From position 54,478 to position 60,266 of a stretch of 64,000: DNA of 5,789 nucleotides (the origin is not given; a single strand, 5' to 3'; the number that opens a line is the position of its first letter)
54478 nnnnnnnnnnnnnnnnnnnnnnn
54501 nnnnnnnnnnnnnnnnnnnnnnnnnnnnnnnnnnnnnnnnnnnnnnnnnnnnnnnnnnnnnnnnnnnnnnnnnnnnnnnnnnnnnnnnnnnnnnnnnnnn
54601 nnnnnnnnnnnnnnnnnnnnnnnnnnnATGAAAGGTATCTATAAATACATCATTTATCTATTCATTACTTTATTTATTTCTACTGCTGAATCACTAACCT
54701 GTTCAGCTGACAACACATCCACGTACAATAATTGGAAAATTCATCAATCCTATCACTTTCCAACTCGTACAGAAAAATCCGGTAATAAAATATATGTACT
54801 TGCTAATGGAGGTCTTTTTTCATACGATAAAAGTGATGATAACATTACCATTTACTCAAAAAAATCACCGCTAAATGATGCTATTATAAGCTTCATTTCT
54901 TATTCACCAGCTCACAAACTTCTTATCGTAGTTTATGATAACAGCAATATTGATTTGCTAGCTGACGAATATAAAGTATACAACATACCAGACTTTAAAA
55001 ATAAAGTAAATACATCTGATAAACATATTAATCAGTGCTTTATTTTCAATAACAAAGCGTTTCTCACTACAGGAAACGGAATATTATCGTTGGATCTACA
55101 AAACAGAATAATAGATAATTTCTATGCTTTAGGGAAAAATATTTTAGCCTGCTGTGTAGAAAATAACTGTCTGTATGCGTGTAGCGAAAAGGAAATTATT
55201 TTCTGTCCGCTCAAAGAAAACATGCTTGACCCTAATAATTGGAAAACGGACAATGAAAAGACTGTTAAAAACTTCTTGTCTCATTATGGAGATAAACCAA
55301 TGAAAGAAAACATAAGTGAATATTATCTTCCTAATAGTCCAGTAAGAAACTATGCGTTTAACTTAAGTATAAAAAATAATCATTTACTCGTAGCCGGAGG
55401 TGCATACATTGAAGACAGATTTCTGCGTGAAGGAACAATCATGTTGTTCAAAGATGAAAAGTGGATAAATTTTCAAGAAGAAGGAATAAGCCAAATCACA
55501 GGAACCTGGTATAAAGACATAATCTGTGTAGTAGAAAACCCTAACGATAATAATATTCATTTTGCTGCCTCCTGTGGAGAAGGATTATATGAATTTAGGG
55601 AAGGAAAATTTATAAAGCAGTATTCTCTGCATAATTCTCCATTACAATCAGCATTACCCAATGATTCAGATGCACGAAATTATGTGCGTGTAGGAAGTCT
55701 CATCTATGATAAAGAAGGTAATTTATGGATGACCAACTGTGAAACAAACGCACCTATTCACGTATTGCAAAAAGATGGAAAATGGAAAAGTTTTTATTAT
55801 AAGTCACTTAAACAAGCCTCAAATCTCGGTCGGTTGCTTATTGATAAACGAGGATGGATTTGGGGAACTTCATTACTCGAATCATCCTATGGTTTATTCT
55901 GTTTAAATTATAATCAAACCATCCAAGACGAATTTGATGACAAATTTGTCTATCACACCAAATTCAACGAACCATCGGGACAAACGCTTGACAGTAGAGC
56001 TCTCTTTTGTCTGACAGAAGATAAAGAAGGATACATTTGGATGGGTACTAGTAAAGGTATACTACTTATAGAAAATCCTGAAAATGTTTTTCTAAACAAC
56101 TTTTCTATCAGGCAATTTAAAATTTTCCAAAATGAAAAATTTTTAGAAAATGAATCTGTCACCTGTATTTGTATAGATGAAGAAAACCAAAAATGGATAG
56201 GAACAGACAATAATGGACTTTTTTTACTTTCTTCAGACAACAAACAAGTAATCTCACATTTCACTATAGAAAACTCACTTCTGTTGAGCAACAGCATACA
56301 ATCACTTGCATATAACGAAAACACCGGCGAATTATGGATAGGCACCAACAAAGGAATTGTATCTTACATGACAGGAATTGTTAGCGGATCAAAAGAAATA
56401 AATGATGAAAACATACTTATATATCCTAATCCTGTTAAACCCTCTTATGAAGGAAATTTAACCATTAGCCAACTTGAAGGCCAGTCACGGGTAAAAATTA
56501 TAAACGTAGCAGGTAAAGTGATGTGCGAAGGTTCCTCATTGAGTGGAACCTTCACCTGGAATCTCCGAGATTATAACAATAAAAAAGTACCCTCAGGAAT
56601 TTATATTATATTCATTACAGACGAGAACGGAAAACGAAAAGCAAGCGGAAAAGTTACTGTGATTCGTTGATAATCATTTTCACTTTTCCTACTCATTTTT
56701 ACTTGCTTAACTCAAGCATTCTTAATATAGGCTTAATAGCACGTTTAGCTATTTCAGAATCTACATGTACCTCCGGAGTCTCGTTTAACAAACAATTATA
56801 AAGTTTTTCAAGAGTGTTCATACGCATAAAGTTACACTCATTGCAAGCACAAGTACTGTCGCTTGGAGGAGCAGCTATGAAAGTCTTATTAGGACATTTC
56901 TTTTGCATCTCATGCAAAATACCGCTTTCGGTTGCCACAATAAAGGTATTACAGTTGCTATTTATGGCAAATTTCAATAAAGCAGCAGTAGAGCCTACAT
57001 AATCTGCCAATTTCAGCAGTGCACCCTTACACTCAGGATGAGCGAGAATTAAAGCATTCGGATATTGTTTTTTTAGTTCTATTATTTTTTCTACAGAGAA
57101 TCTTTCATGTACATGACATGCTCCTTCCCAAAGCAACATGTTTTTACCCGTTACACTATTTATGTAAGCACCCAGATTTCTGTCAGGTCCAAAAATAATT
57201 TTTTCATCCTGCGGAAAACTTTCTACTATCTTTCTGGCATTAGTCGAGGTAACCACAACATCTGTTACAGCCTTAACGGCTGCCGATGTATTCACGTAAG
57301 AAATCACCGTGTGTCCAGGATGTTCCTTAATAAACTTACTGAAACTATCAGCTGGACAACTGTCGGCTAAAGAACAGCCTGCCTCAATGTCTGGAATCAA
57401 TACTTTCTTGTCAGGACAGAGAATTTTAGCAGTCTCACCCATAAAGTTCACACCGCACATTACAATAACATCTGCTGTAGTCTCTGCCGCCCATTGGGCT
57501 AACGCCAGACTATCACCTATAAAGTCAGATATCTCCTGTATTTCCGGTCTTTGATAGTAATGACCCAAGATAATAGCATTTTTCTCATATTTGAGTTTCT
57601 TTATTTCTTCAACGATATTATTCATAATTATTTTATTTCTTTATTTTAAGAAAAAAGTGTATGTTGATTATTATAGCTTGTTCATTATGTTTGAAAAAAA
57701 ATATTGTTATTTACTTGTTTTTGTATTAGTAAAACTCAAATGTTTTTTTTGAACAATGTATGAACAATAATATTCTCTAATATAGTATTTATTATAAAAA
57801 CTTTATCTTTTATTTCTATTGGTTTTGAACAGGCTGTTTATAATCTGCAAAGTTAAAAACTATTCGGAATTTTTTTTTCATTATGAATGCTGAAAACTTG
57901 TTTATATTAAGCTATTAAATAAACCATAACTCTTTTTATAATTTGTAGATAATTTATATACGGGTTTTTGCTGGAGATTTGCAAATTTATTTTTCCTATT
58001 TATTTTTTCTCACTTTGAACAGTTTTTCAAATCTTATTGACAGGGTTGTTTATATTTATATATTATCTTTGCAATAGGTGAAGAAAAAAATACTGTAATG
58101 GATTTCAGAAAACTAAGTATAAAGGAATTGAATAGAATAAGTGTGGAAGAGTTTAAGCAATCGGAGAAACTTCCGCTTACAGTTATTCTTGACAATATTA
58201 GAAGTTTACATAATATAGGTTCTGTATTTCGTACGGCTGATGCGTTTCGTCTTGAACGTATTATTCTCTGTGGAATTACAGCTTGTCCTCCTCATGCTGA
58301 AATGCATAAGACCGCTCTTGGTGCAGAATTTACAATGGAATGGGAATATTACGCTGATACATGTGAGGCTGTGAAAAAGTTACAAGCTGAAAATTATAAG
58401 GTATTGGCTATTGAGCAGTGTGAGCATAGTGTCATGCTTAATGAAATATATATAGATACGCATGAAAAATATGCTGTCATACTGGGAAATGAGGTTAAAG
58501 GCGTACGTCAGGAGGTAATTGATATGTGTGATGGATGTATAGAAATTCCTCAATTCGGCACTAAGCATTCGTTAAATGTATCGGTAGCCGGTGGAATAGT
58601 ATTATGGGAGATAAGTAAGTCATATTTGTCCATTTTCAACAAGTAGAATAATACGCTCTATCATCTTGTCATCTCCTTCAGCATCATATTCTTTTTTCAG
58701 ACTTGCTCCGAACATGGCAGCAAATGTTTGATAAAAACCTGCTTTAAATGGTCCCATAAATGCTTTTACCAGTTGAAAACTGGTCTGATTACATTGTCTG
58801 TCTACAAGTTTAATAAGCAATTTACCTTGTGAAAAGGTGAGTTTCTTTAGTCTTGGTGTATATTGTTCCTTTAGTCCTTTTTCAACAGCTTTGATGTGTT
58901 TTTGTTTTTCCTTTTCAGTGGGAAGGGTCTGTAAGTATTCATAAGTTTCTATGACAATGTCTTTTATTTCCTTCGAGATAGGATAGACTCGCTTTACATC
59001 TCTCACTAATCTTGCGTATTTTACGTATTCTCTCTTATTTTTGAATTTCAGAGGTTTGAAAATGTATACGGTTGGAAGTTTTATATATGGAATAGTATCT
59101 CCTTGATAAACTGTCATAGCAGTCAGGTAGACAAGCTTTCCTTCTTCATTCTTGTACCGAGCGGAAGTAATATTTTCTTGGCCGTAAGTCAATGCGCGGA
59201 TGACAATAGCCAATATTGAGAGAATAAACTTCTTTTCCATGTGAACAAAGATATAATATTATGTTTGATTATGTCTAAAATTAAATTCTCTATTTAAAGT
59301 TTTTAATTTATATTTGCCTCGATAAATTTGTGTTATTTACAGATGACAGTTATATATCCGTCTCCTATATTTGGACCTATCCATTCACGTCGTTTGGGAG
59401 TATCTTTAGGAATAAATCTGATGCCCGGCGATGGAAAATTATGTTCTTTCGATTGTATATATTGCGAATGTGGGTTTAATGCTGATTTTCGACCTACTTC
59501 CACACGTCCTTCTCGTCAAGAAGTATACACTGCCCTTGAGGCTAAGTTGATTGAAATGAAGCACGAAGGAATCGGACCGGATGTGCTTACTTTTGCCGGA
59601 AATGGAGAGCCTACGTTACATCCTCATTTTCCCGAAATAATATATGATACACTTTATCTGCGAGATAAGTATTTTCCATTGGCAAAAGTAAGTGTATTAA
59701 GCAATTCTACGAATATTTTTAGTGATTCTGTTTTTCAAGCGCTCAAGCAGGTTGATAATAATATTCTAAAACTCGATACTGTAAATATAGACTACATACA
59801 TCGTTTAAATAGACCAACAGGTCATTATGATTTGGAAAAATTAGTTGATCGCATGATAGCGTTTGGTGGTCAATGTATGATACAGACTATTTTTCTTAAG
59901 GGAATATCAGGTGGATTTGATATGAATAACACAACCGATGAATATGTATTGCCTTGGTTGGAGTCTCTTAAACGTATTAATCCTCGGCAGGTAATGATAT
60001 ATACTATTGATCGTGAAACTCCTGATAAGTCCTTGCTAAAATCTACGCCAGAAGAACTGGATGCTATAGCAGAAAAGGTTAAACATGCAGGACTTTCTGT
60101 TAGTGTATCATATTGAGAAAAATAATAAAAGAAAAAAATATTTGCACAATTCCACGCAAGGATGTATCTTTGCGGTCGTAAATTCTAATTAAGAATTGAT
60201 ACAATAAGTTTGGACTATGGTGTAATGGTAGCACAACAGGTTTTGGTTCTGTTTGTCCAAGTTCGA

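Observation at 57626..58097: Candidate oriC, unlinked to dnaA, with non-canonical DnaA-box-like motif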

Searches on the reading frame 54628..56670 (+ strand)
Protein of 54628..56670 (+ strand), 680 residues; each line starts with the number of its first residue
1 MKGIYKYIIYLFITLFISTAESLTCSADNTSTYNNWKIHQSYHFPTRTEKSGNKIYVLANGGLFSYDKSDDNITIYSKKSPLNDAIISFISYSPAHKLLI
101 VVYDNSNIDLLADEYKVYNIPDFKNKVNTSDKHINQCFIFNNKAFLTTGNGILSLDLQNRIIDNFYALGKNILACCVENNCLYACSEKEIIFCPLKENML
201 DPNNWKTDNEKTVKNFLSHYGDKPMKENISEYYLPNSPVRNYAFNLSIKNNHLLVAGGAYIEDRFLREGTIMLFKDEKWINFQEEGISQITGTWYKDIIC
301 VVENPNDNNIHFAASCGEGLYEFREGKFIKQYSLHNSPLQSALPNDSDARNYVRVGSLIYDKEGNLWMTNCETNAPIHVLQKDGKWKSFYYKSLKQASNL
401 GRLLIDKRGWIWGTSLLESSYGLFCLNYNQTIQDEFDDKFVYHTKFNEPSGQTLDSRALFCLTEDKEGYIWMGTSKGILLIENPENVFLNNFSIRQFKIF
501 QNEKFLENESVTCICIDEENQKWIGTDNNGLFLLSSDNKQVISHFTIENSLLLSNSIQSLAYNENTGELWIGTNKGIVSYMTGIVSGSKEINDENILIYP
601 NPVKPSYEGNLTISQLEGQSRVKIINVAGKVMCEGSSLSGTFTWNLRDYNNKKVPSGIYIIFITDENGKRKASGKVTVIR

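Call 8: search_protein_families(library=ncbifam, proteins=[window:54628-56670:+])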
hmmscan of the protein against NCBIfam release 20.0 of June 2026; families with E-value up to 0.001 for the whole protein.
window:54628-56670:+ (680 aa): 2 families
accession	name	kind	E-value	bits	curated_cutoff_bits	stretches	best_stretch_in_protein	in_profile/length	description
NF052228.1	T9SS_PorZ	equivalog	6.4e-194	646.5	260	2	228-680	305-757/757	type IX secretion system anionic LPS delivery protein PorZ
TIGR04183.1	Por_Secre_tail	domain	1.7e-07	31.1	23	1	598-669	1-64/72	T9SS type A sorting domain-containing protein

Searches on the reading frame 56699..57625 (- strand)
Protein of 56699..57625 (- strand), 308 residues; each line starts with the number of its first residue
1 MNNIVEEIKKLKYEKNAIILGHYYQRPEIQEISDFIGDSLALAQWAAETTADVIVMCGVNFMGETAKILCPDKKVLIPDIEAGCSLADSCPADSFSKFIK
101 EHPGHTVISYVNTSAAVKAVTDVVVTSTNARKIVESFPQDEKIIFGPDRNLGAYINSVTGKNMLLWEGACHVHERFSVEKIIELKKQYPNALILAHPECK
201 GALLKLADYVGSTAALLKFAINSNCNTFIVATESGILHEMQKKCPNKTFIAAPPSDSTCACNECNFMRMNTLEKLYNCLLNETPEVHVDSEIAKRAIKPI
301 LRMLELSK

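Call 8: search_protein_families(library=ncbifam, proteins=[window:56699-57625:-])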
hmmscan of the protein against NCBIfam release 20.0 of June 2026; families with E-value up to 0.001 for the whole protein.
window:56699-57625:- (308 aa): 4 families
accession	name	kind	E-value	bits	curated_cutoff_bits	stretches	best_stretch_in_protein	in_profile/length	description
NF006878.0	PRK09375.1-2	equivalog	7.2e-136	452.2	294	1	2-307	4-305/306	quinolinate synthase NadA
TIGR00550.1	nadA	equivalog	3.1e-114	381.3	262.9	1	2-307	4-309/309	quinolinate synthase NadA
NF006884.0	PRK09375.2-5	equivalog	3e-47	161.3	691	2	12-154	82-244/426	quinolinate synthase NadA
NF006882.0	PRK09375.2-3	equivalog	5.2e-20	71.5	561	2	13-169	70-244/447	quinolinate synthase NadA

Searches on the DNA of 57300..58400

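Call 61: search_rna_families(source=window, start=57300, end=58400, threshold=evalue, max_evalue=1)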
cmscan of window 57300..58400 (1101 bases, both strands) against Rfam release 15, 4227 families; matches with E-value up to 1: 0.
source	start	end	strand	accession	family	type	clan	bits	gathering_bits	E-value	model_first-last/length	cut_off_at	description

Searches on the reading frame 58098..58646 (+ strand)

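Call 8: search_protein_families(library=ncbifam, proteins=[window:58098-58646:+])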
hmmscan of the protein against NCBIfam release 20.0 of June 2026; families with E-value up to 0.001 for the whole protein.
window:58098-58646:+ (182 aa): 9 families
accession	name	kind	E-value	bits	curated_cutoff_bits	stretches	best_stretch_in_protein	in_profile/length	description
TIGR00186.1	rRNA_methyl_3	equivalog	9.2e-32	110.4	160.15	1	10-174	77-238/240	23S rRNA (guanosine(2251)-2'-O)-methyltransferase RlmB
NF008295.0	PRK11081.1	equivalog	2.9e-23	82.6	227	1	17-173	10-162/230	tRNA (guanosine(18)-2'-O)-methyltransferase TrmH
NF008386.0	PRK11181.1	equivalog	5.7e-20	71.6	366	1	8-174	77-240/244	23S rRNA (guanosine(2251)-2'-O)-methyltransferase RlmB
NF008117.0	PRK10864.1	equivalog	2.4e-11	43.5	267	1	8-171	177-337/344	tRNA/rRNA methyltransferase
NF000477.1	NshR_TsnR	equivalog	4.1e-10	39.5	425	1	28-174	118-262/266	NshR/TsnR family 23S rRNA methyltransferase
TIGR00050.1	rRNA_methyl_1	subfamily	4.9e-09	36.4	167.15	1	28-175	6-156/233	TrmJ/YjtD family RNA methyltransferase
NF000035.1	nosihep_NshR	exception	3.5e-08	33.2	500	1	28-175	118-263/274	NshR family nosiheptide/thiostrepton resistance 23S rRNA methyltransferase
NF041077.1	tRNAmeth_TrmJ_Sulfolob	equivalog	2.1e-06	27.6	350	1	111-175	89-154/229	tRNA (cytidine-2'-O-)-methyltransferase TrmJ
TIGR00185.1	tRNA_yibK_trmL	equivalog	7.3e-06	25.9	190.6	1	39-175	14-147/154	tRNA (uridine(34)/cytosine(34)/5-carboxymethylaminomethyluridine(34)-2'-O)-methyltransferase TrmL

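Call 81: search_protein_families(library=pfam, proteins=[window:58098-58646:+], max_evalue=0.001)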
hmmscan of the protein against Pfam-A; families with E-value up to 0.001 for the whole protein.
window:58098-58646:+ (182 aa): 1 family
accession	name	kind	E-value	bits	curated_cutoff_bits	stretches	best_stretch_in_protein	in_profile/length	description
PF00588.24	SpoU_methylase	-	1.1e-36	126.5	29.7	1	27-170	2-142/142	SpoU rRNA Methylase family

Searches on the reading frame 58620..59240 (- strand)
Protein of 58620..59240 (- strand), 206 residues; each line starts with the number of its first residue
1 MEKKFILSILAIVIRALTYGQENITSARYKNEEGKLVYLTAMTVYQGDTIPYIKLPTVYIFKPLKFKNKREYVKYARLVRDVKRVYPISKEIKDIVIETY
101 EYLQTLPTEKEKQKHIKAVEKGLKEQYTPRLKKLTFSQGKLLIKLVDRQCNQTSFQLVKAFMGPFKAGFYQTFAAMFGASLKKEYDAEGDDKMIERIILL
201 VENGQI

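Call 8: search_protein_families(library=ncbifam, proteins=[window:58620-59240:-])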
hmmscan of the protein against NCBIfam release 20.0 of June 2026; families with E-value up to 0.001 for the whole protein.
window:58620-59240:- (206 aa): 0 families

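Call 71: search_protein_families(library=ncbifam, proteins=[window:58620-59240:-], max_evalue=0.00001)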
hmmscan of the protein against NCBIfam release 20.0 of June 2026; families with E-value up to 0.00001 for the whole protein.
window:58620-59240:- (206 aa): 0 families

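Call 81: search_protein_families(library=pfam, proteins=[window:58620-59240:-], max_evalue=0.001)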
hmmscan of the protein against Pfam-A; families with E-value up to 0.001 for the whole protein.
window:58620-59240:- (206 aa): 1 family
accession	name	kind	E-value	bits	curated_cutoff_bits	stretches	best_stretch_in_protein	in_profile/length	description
PF14127.11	DUF4294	-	1e-61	207.8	27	1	48-198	1-153/155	Domain of unknown function (DUF4294)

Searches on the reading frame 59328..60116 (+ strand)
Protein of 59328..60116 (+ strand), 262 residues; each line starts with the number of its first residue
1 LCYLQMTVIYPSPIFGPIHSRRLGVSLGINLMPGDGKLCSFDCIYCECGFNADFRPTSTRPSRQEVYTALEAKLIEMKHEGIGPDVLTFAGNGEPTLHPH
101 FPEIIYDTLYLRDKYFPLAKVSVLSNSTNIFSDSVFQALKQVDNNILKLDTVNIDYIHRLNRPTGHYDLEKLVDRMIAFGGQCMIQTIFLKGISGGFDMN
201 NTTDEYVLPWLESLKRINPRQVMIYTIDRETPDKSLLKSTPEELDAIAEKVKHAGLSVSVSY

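Call 8: search_protein_families(library=ncbifam, proteins=[window:59328-60116:+])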
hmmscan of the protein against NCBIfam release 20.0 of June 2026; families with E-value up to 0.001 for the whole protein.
window:59328-60116:+ (262 aa): 2 families
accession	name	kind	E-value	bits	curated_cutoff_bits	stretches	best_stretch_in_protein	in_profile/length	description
NF038283.1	viperin_w_prok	equivalog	4.2e-06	26.1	180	1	38-166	11-131/281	viperin family antiviral radical SAM protein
TIGR04317.1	W_rSAM_matur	equivalog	0.00026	20.2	380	1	38-173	13-130/349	tungsten cofactor oxidoreductase radical SAM maturase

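Call 71: search_protein_families(library=ncbifam, proteins=[window:59328-60116:+], max_evalue=0.00001)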
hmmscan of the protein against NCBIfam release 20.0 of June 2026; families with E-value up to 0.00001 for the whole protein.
window:59328-60116:+ (262 aa): 1 family
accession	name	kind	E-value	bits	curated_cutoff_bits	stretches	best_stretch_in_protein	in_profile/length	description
NF038283.1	viperin_w_prok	equivalog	4.2e-06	26.1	180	1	38-166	11-131/281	viperin family antiviral radical SAM protein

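Call 81: search_protein_families(library=pfam, proteins=[window:59328-60116:+], max_evalue=0.001)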
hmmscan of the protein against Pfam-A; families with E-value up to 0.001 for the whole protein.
window:59328-60116:+ (262 aa): 1 family
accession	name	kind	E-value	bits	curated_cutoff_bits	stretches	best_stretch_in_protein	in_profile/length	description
PF04055.27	Radical_SAM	-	4.6e-10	40.3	29.5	1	38-193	6-154/166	Radical SAM superfamily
